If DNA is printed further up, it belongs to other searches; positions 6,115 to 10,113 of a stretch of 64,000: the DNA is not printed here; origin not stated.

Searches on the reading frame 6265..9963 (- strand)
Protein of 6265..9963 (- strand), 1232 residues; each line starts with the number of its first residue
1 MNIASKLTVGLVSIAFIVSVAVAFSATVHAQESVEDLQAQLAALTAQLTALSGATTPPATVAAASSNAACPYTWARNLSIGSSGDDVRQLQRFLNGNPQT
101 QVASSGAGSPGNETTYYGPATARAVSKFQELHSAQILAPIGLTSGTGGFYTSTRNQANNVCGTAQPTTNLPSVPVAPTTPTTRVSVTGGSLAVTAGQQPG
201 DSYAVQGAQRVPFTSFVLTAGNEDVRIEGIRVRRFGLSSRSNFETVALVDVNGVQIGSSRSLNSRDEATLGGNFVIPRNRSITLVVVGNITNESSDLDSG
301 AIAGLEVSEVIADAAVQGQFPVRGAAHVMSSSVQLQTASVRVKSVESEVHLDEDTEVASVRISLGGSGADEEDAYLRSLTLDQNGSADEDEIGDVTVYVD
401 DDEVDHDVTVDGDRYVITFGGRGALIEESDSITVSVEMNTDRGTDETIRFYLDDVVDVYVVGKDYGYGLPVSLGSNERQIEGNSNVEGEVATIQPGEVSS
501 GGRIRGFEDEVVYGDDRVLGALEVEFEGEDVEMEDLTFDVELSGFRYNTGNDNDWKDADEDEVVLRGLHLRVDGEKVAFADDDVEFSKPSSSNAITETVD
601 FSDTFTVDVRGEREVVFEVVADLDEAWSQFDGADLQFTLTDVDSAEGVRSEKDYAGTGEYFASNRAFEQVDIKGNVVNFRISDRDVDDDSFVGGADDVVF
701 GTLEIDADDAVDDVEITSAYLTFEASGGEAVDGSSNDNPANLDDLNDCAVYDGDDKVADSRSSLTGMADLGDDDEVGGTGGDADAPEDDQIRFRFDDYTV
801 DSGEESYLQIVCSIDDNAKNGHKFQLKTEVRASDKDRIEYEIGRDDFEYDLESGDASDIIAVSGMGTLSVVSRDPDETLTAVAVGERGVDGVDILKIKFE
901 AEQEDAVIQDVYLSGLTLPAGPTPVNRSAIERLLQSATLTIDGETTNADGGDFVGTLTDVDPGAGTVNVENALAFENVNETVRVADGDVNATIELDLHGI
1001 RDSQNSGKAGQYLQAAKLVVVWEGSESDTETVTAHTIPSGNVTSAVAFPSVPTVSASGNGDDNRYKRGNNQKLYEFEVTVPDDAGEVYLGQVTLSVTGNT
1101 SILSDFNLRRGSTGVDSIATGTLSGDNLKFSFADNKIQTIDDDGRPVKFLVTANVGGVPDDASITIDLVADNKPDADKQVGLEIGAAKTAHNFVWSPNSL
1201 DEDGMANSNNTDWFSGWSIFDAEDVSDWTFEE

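Call 49: search_protein_families(library=pfam, proteins=[window:6265-9963:-], max_evalue=0.00001)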
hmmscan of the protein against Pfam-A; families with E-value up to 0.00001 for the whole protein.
window:6265-9963:- (1232 aa): 1 family
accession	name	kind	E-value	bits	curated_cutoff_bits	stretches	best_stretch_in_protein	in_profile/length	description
PF01471.23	PG_binding_1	-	4.6e-06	27.1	23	0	83-132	1-41/57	Putative peptidoglycan binding domain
